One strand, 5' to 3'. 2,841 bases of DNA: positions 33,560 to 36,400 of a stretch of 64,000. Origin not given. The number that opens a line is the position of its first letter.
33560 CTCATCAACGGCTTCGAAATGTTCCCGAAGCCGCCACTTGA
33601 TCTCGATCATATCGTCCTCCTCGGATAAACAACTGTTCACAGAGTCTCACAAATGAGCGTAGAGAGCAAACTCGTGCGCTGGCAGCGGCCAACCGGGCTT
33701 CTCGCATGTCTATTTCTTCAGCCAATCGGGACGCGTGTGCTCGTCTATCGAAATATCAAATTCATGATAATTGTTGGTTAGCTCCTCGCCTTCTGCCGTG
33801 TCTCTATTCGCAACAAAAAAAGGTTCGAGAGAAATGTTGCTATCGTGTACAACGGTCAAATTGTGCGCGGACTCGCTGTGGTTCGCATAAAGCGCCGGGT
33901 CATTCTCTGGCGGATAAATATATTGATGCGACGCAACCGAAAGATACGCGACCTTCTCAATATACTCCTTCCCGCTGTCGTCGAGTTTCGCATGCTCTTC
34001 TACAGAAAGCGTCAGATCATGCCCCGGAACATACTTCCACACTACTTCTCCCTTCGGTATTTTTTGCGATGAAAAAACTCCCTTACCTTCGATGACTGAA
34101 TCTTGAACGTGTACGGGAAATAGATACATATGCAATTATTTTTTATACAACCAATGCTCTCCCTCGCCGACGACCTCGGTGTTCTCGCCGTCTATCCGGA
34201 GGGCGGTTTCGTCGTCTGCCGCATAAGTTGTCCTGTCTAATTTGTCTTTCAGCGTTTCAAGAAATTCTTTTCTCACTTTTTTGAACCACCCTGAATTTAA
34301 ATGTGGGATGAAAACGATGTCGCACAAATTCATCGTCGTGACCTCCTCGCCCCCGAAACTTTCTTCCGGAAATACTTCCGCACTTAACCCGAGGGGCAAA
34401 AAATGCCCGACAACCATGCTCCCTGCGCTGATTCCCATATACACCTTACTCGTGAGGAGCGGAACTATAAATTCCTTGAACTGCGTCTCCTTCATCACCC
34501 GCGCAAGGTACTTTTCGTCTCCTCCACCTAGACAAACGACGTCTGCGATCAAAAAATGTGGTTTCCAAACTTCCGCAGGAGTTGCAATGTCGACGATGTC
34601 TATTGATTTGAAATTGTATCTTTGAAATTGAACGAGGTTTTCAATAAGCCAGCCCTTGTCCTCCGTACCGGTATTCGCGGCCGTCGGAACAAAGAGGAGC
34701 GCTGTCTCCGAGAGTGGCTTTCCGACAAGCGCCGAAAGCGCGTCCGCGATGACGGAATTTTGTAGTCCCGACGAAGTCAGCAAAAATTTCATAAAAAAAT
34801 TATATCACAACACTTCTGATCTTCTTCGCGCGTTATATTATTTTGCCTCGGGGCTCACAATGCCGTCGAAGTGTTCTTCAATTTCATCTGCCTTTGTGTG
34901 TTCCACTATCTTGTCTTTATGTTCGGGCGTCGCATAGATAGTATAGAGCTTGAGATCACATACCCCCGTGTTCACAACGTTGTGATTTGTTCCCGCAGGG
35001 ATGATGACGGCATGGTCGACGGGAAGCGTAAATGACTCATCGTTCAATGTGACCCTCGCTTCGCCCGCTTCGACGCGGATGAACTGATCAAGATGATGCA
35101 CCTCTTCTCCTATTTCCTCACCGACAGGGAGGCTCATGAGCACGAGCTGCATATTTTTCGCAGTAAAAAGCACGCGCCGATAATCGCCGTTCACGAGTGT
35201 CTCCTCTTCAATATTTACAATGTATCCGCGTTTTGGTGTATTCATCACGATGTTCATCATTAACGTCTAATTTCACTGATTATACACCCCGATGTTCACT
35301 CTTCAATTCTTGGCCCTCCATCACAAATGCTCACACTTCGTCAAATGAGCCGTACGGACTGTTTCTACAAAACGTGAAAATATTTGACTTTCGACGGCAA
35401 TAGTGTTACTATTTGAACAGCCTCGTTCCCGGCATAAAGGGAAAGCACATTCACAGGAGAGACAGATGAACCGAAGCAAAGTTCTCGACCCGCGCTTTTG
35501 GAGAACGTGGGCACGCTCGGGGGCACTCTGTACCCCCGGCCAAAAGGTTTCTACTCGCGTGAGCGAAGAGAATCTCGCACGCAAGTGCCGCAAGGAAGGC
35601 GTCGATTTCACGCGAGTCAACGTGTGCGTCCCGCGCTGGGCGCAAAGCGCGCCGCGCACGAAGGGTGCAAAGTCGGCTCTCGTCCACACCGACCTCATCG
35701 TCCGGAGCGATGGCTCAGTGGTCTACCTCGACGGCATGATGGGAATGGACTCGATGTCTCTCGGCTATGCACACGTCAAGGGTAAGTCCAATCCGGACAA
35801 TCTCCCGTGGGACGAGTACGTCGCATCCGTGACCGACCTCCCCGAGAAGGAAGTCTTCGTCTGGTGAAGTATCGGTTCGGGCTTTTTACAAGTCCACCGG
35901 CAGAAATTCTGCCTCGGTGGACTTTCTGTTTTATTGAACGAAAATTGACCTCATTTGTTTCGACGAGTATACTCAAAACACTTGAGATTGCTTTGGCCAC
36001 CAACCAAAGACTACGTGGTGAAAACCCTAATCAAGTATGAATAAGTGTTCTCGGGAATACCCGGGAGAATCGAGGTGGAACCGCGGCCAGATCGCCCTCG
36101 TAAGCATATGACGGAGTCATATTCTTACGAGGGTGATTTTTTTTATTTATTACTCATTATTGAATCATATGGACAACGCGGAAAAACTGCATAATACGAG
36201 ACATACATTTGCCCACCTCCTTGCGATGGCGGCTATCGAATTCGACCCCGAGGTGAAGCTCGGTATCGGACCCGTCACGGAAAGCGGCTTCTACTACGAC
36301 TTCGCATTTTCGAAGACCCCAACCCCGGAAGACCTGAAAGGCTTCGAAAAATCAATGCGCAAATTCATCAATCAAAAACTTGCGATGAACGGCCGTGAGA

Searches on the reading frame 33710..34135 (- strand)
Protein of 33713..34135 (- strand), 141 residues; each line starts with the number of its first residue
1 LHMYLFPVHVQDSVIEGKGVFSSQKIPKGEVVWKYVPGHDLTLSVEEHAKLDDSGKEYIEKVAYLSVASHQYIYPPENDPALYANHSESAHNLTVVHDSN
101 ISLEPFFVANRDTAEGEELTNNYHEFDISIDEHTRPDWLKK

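Call 4: search_protein_families(library=pfam, proteins=[window:33713-34135:-], max_evalue=1)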
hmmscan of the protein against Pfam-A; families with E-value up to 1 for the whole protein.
seq(141 aa): 1 family
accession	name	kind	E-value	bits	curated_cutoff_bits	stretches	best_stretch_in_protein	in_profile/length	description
PF00856.33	SET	-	8.5e-12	45.9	22.4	1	17-123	1-104/105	SET domain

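Call 19: search_protein_families(library=ncbifam, proteins=[window:33710-34129:-], max_evalue=1)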
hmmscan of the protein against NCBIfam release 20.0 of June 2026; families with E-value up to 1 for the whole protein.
window:33710-34129:- (139 aa): 2 families
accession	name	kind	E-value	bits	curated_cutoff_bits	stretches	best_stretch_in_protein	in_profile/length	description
NF006177.0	PRK08311.2-5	equivalog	0.0076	15.8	498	1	34-73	185-224/237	RNA polymerase sigma factor SigI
NF043024.1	T4SS_AnkI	equivalog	0.011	14.5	550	1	13-127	33-145/439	Dot/Icm T4SS effector AnkI/LegAS4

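Call 20: search_protein_families(library=phrogs, proteins=[window:33710-34129:-], max_evalue=1)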
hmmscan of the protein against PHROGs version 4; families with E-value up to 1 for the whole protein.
window:33710-34129:- (139 aa): 0 families

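Call 50: search_solved_structures(query=window:33710-34129:-, max_evalue=0.01, show_alignments=1)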
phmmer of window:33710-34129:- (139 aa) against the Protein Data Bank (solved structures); distinct sequences matched with E-value up to 0.01: 9.
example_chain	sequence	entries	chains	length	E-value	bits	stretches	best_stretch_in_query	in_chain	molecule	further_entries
5teg_A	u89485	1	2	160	0.0013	22.2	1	14-137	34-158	N-lysine methyltransferase KMT5A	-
4ij8_A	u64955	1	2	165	0.0014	22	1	14-137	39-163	N-lysine methyltransferase SETD8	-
5w1y_A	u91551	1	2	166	0.0015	22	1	14-137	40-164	N-lysine methyltransferase KMT5A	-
6boz_A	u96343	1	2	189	0.0018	21.7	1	14-137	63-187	N-lysine methyltransferase KMT5A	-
4z4p_A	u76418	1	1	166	0.0066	19.9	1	6-134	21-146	Histone-lysine N-methyltransferase 2D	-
2bqz_A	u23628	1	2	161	0.0067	19.9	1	14-137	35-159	SET8 PROTEIN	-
1zkk_A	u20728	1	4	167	0.0074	19.7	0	14-137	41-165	Histone-lysine N-methyltransferase, H4 lysine-20 specific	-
5t5g_A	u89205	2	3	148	0.0086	19.5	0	14-122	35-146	N-lysine methyltransferase KMT5A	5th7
5v2n_A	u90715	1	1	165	0.0088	19.5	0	14-137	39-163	N-lysine methyltransferase KMT5A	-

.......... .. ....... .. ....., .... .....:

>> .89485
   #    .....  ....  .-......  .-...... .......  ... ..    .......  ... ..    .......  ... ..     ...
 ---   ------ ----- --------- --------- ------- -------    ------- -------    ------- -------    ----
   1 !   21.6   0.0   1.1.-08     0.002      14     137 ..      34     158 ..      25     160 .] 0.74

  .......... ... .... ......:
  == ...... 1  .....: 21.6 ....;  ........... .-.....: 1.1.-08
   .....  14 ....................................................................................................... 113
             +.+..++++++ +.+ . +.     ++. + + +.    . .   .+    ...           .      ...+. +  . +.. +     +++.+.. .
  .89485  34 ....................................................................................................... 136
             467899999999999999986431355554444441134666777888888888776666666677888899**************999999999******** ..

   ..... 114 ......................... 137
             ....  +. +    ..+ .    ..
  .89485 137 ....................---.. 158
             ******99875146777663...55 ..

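Call 62: find_related_loci(query=A4, collection=metagenome_contigs, flank=8000)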
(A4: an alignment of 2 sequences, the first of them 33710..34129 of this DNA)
Query A4 (139 aa) in metagenome_contigs; peptide patterns used: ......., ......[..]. (x = any residue, [..] = any of these).
217 stretches matched a pattern; 18 encode a relative of the query (tblastn E <= 1e-3); 18 distinct loci.
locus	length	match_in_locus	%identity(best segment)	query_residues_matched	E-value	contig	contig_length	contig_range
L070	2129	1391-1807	68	1-138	1e-58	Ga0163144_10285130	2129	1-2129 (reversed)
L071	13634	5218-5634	63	1-138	2e-57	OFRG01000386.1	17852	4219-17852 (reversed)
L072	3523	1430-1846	63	1-138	2e-57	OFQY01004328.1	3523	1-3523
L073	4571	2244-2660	60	1-138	1e-54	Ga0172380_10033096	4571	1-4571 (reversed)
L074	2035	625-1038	60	1-137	4e-52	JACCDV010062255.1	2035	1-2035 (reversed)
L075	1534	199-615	59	1-138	7e-51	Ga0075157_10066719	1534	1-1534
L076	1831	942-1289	65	24-138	6e-50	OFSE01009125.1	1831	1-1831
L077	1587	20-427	56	1-138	1e-47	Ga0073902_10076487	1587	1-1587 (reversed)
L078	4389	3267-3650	57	1-128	1e-46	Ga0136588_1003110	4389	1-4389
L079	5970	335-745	51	1-139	1e-42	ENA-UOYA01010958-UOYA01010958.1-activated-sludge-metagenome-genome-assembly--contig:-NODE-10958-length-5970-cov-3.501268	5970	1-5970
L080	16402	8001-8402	51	1-136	6e-42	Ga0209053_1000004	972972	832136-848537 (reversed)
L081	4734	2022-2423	51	1-136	5e-42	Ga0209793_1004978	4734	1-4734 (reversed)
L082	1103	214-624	47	1-139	3e-42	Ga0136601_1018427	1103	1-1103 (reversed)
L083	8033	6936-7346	49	1-139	5e-39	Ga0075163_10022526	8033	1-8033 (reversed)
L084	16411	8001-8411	50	1-139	2e-38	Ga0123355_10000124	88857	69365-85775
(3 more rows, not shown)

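Call 79: search_protein_families(library=pfam, proteins=[L071:5976-7229:-, L071:3409-5043:+, L080:7054-7794:+, L080:6436-7047:+], max_evalue=0.01)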
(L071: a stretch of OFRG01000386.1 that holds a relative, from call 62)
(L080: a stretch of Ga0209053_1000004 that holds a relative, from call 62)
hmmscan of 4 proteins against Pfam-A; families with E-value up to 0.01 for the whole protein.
L071:5976-7229:- (417 aa): 15 families
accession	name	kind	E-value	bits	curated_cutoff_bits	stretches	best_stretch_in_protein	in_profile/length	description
PF03486.20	HI0933_like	-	5.2e-76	255.8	50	1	4-408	2-243/244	HI0933-like protein Rossmann domain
PF22780.1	HI0933_like_1st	-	4.1e-33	115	27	1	193-355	1-165/165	HI0933-like protein barrel and H2TH domain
PF12831.13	FAD_oxidored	-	3.4e-13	50.1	27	1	4-165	1-145/416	FAD dependent oxidoreductase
PF00890.30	FAD_binding_2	-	2e-12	47.5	20.4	1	4-180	1-207/414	FAD binding domain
PF07992.20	Pyr_redox_2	-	4.5e-12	46.4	26.1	1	3-168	1-111/291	Pyridine nucleotide-disulphide oxidoreductase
PF01266.30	DAO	-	1.9e-11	44.6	27.9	2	4-38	1-35/353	FAD dependent oxidoreductase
PF01134.28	GIDA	-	4.2e-09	36.4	22.1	1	4-34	1-31/391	Glucose inhibited division protein A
PF00070.33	Pyr_redox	-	1e-06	29.6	22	0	5-38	2-35/82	Pyridine nucleotide-disulphide oxidoreductase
PF13450.12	NAD_binding_8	-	1.9e-05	25.3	21.9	1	7-39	1-33/68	NAD(P)-binding Rossmann-like domain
PF01494.25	FAD_binding_3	-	3.4e-05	23.7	22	1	3-35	2-34/349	FAD binding domain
PF13738.12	Pyr_redox_3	-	0.00011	22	30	0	7-36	2-31/305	Pyridine nucleotide-disulphide oxidoreductase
PF04820.20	Trp_halogenase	-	0.00011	21.7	21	0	114-168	161-215/458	Tryptophan halogenase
PF01262.27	AlaDh_PNT_C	-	0.0017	18.3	23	1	5-38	31-64/214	Alanine dehydrogenase/PNT, C-terminal domain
PF01946.23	Thi4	-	0.0024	17.6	26.2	1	3-45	18-61/235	Thi4 family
PF05834.18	Lycopene_cycl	-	0.0032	17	23.4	1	4-37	1-36/380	Lycopene cyclase protein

L071:3409-5043:+ (544 aa): 19 families
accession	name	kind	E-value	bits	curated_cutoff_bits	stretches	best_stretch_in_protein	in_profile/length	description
PF13177.12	DNA_pol3_delta2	-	2e-45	155.1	27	1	21-177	2-159/161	DNA polymerase III, delta subunit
PF00004.35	AAA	-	4.4e-14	53.5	21.2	1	41-172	1-125/131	ATPase family associated with various cellular activities (AAA)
PF12169.13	DNA_pol3_gamma3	-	4.6e-14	52.8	24.4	1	232-361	1-128/143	DNA polymerase III subunits gamma and tau domain III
PF22608.2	DNAX_ATPase_lid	-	2.7e-09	37.1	27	1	183-228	2-47/49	DNA polymerase III clamp loader subunit, ATPase lid domain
PF13401.12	AAA_22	-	1.4e-08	35.5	27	1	40-156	7-124/130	AAA domain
PF05496.18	RuvB_N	-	5.6e-08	33.1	27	1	11-72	2-67/159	Holliday junction DNA helicase RuvB P-loop domain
PF07728.20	AAA_5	-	2.3e-07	31.3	22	1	42-149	3-96/139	AAA domain (dynein-related subfamily)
PF13191.12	AAA_16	-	2.9e-07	31.6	32.6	1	19-152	3-166/167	AAA ATPase domain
PF13604.12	AAA_30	-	3e-07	30.8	27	1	40-153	20-122/191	AAA domain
PF13173.12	AAA_14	-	3.1e-06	27.7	27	1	39-148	3-90/129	AAA domain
PF06068.19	TIP49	-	4e-05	23.4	23.8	0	123-157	278-311/347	TIP49 P-loop domain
PF13245.12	AAA_19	-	0.00046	20.8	25.1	1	39-153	12-123/134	AAA domain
PF20964.2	DnaX_C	-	0.00091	19.6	26.2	1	430-517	6-93/113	DNA polymerase III subunit tau, C-terminal domain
PF05621.17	TniB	-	0.0034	17.3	22.4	0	30-137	28-137/189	Bacterial TniB protein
PF13479.12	AAA_24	-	0.0046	17.3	27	0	39-135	3-80/195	AAA domain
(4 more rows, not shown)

L080:7054-7794:+ (246 aa): 0 families

L080:6436-7047:+ (203 aa): 1 family
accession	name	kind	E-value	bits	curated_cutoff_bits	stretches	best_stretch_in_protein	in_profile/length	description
PF03575.23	Peptidase_S51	-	0.0037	17.4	23.9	1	87-197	80-194/206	Peptidase family S51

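Call 82: list_cluster_members(proteins=[P0001, P0003, window:33710-34129:-])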
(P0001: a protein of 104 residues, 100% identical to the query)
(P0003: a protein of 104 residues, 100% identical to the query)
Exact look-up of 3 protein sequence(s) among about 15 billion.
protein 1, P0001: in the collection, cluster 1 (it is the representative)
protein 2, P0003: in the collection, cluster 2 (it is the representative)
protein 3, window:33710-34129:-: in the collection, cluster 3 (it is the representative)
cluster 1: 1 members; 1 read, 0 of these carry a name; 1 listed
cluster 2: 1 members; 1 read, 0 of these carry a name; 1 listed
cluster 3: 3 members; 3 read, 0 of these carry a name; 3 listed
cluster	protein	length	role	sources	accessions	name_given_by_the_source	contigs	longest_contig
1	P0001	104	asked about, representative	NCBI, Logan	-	-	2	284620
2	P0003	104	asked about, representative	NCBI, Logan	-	-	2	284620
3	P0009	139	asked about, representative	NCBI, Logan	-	-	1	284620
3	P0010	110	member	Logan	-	-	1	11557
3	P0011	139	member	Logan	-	-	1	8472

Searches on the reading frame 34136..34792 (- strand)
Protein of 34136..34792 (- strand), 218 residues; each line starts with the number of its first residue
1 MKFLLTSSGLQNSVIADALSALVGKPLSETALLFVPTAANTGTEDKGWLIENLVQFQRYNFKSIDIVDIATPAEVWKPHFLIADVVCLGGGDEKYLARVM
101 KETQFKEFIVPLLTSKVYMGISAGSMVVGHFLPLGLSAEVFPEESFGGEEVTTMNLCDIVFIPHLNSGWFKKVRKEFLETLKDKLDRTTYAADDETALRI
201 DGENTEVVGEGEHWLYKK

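Call 4: search_protein_families(library=pfam, proteins=[window:34139-34792:-], max_evalue=1)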
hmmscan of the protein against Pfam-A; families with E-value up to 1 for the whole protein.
seq(218 aa): 1 family
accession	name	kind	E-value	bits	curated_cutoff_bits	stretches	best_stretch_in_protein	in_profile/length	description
PF03575.23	Peptidase_S51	-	6.8e-23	81.9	23.9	1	4-207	2-205/206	Peptidase family S51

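Call 19: search_protein_families(library=ncbifam, proteins=[window:34136-34792:-], max_evalue=1)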
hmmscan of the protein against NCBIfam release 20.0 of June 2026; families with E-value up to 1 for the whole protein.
window:34136-34792:- (218 aa): 2 families
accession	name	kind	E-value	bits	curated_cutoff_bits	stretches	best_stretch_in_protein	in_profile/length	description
NF003642.0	PRK05282.1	equivalog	6.4e-05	22.5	156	1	4-216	5-214/233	dipeptidase PepE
TIGR02069.1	cyanophycinase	equivalog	0.0009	18.8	126.6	1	30-132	28-133/250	cyanophycinase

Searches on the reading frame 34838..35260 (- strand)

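Call 4: search_protein_families(library=pfam, proteins=[window:34841-35260:-], max_evalue=1)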
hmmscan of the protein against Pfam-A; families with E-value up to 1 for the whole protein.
seq(140 aa): 4 families
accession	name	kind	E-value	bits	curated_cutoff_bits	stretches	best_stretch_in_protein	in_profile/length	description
PF07883.17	Cupin_2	-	4.2e-13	49.2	27.2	1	41-109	2-70/70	Cupin domain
PF01050.24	MannoseP_isomer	-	5.5e-05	23.8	23.6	1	34-108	25-100/116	Mannose-6-phosphate isomerase C-terminal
PF02311.25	AraC_binding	-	0.0007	19.8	21.1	1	54-117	20-83/135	AraC-like ligand binding domain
PF11699.14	CENP-C_C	-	0.03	15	29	1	41-106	16-82/85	Mif2/CENP-C like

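Call 19: search_protein_families(library=ncbifam, proteins=[window:34838-35260:-], max_evalue=1)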
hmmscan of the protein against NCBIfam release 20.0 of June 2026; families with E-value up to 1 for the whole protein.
window:34838-35260:- (140 aa): 2 families
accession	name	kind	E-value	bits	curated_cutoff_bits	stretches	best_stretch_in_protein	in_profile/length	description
NF012004.0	PRK15460.1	equivalog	0.00022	20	859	1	39-110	387-459/478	mannose-1-phosphate guanyltransferase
TIGR01479.1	GMP_PMI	equivalog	0.00053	18.9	372.95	1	38-109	376-448/467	mannose-1-phosphate guanylyltransferase/mannose-6-phosphate isomerase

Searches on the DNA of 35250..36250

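Call 81: search_rna_families(source=window, start=35250, end=36250, threshold=evalue, max_evalue=1, show_alignments=1)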
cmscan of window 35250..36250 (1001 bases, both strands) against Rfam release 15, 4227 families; matches with E-value up to 1: 1.
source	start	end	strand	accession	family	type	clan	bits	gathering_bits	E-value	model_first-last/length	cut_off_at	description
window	35951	36102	+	RF00230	T-box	Cis-reg; leader;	-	28.2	93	0.00037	1-219/219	no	T-box leader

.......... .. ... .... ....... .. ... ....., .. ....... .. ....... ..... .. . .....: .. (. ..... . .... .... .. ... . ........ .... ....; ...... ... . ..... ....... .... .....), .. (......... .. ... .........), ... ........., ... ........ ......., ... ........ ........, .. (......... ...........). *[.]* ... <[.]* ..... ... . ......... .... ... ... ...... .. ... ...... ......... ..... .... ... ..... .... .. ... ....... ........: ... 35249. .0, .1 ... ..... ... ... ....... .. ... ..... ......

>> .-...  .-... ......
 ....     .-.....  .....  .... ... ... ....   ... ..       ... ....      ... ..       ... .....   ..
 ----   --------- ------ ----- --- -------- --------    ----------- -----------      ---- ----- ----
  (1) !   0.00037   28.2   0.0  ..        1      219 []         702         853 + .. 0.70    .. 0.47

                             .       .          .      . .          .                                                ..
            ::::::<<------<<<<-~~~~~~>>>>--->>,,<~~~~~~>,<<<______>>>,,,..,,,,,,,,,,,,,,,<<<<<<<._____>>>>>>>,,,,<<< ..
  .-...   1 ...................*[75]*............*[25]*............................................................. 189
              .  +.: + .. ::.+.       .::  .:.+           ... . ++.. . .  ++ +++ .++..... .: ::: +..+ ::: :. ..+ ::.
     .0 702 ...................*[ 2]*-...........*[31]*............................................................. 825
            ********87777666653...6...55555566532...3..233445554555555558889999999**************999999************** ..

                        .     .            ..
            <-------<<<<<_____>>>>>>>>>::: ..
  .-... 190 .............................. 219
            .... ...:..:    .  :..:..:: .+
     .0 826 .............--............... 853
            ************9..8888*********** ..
